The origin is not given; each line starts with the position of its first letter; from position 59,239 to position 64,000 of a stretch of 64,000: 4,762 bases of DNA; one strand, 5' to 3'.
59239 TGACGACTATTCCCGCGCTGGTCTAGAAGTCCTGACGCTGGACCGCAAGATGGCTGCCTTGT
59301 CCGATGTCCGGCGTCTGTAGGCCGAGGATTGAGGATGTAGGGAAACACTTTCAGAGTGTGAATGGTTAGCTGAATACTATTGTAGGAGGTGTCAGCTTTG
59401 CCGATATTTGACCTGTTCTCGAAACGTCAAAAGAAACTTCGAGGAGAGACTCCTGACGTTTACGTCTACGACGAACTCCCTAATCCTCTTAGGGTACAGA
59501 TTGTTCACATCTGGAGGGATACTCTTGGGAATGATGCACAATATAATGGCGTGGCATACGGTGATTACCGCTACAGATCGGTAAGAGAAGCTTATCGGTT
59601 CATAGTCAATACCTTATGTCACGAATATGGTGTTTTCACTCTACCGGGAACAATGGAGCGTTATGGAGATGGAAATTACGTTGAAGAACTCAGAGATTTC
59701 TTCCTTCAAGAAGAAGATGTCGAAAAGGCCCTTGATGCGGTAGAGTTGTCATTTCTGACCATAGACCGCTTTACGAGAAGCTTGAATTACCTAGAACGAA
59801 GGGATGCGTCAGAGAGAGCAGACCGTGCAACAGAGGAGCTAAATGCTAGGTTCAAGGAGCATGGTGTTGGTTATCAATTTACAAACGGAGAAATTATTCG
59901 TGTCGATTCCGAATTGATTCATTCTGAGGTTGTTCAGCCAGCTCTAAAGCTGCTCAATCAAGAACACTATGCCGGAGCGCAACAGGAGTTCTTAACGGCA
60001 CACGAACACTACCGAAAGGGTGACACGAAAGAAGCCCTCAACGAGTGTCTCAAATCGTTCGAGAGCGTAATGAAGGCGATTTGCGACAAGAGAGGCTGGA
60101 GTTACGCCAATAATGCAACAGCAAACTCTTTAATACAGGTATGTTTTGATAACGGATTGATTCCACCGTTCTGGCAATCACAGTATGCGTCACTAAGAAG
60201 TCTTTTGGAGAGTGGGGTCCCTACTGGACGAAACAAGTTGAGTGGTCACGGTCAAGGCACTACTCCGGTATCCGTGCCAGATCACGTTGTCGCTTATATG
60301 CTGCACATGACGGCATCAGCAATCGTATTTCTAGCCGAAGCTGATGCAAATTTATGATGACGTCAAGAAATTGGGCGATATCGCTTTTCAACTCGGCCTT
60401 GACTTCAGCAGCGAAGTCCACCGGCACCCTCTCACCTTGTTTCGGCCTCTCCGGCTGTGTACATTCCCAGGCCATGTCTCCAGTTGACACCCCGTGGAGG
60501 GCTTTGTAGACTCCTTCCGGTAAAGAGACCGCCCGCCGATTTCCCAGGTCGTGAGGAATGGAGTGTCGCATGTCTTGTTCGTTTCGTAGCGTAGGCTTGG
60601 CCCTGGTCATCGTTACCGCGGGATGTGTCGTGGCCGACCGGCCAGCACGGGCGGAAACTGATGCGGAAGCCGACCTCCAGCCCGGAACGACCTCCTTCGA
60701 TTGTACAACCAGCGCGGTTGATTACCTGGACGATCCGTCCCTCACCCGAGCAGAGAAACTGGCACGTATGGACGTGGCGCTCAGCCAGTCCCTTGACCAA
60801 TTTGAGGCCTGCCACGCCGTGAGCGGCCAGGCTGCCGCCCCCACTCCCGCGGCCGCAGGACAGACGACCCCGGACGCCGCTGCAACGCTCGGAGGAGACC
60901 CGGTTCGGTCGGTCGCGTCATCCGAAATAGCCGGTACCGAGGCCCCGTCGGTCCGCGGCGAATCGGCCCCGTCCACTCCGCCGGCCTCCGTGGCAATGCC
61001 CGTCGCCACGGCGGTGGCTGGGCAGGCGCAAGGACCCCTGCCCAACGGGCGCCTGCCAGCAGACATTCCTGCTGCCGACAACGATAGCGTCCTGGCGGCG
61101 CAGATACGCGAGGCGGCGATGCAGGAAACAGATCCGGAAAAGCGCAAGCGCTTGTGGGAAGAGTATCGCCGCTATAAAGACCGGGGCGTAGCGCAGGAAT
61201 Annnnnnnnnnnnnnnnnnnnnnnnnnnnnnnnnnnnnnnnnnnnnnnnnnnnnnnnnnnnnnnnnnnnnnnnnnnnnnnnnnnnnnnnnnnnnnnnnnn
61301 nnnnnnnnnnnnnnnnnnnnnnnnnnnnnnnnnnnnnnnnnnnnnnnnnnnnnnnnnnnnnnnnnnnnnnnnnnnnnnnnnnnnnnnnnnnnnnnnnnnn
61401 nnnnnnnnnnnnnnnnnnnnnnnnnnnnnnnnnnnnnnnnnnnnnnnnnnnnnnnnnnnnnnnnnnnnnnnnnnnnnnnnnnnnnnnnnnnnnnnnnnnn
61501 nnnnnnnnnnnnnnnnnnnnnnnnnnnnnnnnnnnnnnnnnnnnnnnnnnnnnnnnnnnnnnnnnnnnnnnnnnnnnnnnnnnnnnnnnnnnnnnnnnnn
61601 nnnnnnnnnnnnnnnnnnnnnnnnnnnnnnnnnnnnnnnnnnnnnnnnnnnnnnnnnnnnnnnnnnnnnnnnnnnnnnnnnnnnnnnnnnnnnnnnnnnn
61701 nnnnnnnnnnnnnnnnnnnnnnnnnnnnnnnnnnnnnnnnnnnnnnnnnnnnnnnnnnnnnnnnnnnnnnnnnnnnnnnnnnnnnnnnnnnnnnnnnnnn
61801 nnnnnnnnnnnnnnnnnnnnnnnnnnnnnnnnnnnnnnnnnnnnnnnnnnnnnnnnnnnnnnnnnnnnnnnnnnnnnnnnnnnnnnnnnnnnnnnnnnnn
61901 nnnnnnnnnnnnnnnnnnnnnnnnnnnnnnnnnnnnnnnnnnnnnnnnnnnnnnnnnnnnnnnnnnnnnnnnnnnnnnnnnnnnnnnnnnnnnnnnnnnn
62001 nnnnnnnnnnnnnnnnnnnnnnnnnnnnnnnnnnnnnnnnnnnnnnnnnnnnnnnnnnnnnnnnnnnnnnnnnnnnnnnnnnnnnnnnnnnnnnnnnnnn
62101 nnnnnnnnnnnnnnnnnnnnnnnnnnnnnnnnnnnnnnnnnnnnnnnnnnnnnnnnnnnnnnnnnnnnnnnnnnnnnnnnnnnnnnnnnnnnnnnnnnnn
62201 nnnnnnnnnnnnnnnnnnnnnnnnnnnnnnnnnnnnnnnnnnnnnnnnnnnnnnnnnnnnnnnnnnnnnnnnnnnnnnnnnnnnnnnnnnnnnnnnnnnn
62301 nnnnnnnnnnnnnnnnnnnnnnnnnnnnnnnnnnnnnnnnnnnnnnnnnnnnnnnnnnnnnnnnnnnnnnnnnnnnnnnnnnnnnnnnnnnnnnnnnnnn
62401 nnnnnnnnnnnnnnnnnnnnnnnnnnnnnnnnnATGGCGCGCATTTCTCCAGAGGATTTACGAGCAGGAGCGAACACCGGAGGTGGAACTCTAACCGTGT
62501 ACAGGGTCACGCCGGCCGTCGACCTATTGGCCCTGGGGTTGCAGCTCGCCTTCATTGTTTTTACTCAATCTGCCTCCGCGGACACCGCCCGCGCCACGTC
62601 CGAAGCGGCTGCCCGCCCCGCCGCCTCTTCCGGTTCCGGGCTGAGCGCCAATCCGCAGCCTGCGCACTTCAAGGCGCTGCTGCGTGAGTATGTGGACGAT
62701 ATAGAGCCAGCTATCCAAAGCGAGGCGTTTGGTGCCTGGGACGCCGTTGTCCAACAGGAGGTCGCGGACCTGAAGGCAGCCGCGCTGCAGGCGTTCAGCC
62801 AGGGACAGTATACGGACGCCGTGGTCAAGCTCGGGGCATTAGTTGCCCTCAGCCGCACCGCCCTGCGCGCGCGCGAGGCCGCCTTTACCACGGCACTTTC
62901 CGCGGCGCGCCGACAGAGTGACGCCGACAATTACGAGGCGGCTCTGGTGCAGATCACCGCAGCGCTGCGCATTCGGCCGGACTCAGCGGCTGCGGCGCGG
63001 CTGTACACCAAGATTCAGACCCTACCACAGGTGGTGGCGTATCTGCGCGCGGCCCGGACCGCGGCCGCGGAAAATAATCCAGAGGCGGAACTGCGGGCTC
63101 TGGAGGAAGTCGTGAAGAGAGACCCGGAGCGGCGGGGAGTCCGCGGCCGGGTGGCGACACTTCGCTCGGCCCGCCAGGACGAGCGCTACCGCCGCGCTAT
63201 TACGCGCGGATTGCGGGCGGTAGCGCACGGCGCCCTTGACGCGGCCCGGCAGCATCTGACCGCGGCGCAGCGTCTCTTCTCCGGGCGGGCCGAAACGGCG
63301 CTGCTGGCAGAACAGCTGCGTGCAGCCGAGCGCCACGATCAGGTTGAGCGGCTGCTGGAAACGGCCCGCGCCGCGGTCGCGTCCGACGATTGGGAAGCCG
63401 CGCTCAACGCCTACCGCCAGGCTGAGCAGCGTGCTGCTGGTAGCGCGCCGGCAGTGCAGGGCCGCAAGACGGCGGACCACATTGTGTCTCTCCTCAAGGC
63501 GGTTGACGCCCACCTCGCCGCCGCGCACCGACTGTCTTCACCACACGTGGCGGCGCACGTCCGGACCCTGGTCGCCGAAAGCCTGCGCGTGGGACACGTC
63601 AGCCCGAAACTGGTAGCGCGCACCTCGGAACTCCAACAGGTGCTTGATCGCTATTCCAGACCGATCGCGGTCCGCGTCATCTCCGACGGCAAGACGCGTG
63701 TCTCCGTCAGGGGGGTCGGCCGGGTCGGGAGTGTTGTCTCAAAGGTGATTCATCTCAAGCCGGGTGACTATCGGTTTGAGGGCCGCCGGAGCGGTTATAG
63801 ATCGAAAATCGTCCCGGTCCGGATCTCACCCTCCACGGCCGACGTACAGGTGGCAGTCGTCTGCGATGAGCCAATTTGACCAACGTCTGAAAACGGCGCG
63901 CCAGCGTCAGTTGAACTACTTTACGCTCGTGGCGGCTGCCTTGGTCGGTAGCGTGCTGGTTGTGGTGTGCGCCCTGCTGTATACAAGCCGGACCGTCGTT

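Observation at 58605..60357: Defense-type patch after valS: VapBC plus a HEPN/AbiJ-like gene in lower-GC DNA, with an inverted repeat sequestering the vapB RBS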

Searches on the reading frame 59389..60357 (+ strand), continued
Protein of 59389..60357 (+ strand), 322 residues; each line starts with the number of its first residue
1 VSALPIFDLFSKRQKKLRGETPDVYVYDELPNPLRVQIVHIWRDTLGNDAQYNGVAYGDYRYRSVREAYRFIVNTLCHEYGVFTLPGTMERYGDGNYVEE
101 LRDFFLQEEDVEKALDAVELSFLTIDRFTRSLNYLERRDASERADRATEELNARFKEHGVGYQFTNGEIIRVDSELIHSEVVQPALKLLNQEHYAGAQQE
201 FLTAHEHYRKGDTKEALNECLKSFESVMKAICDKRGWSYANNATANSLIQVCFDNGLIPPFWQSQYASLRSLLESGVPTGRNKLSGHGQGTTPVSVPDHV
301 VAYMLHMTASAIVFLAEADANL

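Call 87: search_protein_families(library=pfam, proteins=[L107:1098-3320:+, L107:3317-4768:+, L107:6157-6786:+, L108:1-960:+, L109:3357-3998:+, L109:4181-4834:+, L109:5979-6692:+, L110:3279-4037:+, L110:4186-4875:+, L110:6034-6621:-], max_evalue=0.001)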
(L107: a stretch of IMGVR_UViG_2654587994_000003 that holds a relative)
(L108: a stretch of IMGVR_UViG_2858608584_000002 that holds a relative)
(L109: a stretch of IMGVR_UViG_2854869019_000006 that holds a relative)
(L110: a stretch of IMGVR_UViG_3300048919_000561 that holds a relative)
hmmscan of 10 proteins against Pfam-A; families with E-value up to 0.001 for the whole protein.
L107:1098-3320:+ (740 aa): 2 families
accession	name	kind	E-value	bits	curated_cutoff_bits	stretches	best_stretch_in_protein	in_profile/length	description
PF09250.16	Prim-Pol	-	5.9e-40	137.7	22.8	1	8-180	1-158/158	Bifunctional DNA primase/polymerase, N-terminal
PF13481.12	AAA_25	-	1.4e-31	110.1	27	1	359-555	3-194/195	AAA domain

L107:3317-4768:+ (483 aa): 1 family
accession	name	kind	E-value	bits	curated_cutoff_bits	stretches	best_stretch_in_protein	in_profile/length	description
PF04326.19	SLFN_AlbA_2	-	0.00031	21.7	25.3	1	45-176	1-114/118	Schlafen, AlbA_2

L107:6157-6786:+ (209 aa): 0 families

L108:1-960:+ (319 aa): 1 family
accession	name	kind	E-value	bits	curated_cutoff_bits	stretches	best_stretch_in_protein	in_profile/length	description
PF11185.13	DUF2971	-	1.8e-09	39.2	22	1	133-228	1-89/89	Protein of unknown function (DUF2971)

L109:3357-3998:+ (213 aa): 0 families

L109:4181-4834:+ (217 aa): 2 families
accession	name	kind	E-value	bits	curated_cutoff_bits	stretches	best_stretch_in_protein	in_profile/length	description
PF00239.26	Resolvase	-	2.5e-26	93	23.3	1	19-148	2-144/145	Resolvase, N terminal domain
PF07508.19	Recombinase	-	0.00047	20.8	21.1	1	181-213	18-50/102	Recombinase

L109:5979-6692:+ (237 aa): 0 families

L110:3279-4037:+ (252 aa): 0 families

L110:4186-4875:+ (229 aa): 3 families
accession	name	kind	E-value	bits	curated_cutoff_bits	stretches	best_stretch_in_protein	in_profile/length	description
PF00239.26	Resolvase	-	1.7e-26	93.5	23.3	1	27-159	2-144/145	Resolvase, N terminal domain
PF20552.4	HTH_62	-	1.1e-05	25.8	27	1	167-227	11-71/72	Recombinase-like helix-turn-helix domain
PF07508.19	Recombinase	-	0.00078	20.1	21.1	0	192-225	18-51/102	Recombinase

L110:6034-6621:- (195 aa): 0 families

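Call 88: search_protein_families(library=phrogs, proteins=[window:59398-60354:+], max_evalue=0.01)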
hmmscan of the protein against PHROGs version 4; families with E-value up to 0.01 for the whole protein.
window:59398-60354:+ (319 aa): 1 family
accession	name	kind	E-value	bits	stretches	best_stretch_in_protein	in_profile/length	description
phrog_20794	-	unknown function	8.9e-110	367.6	1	1-318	1-305/309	-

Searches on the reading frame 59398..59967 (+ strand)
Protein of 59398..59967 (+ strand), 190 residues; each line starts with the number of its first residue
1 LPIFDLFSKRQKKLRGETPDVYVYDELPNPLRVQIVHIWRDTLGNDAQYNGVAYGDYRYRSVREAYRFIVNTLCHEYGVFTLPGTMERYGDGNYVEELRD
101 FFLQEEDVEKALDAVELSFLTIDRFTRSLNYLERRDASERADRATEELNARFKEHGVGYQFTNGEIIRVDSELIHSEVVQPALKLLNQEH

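Call 68: predict_structure(alignment_id=A6)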
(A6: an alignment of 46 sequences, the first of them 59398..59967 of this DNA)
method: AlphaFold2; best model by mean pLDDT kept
length: 190 residues; sequences in the alignment: 46
mean_pLDDT: 74.0   pTM: 0.71
mean pLDDT of the five models: 74.0, 71.1, 70.6, 70.4, 68.8
residues with pLDDT >= 90: 40; 70-90: 74; 50-70: 47; < 50: 29
segments of 3 or more residues with pLDDT < 50: 1-3, 18-23, 171-181, 183-190
pLDDT, mean of each block of 10 residues (from residue 1): 47 51 69 92 87 64 91 89 70 86 90 90 84 84 86 72 64 45 46
secondary structure, 60 per line:
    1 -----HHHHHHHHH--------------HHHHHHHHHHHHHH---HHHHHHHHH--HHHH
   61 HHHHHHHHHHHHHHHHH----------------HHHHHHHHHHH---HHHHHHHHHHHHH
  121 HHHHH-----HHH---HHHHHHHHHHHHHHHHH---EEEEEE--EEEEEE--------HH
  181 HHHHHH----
elements in order: H6-14 H29-42 H46-54 H57-77 H94-104 H108-125 H137-153 E157-162 E165-170 H179-186

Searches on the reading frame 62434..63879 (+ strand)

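Call 71: search_protein_families(library=pfam, proteins=[window:62434-63879:+], max_evalue=0.01)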
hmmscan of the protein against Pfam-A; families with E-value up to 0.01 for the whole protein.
window:62434-63879:+ (481 aa): 1 family
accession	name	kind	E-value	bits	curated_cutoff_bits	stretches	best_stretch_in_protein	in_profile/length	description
PF07219.19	HemY_N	-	0.0078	16.7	31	1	237-292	44-99/107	HemY protein N-terminus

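Call 82: search_protein_families(library=padloc, proteins=[window:62434-63879:+], max_evalue=0.001)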
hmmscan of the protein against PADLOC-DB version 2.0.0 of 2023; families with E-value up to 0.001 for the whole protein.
window:62434-63879:+ (481 aa): 0 families
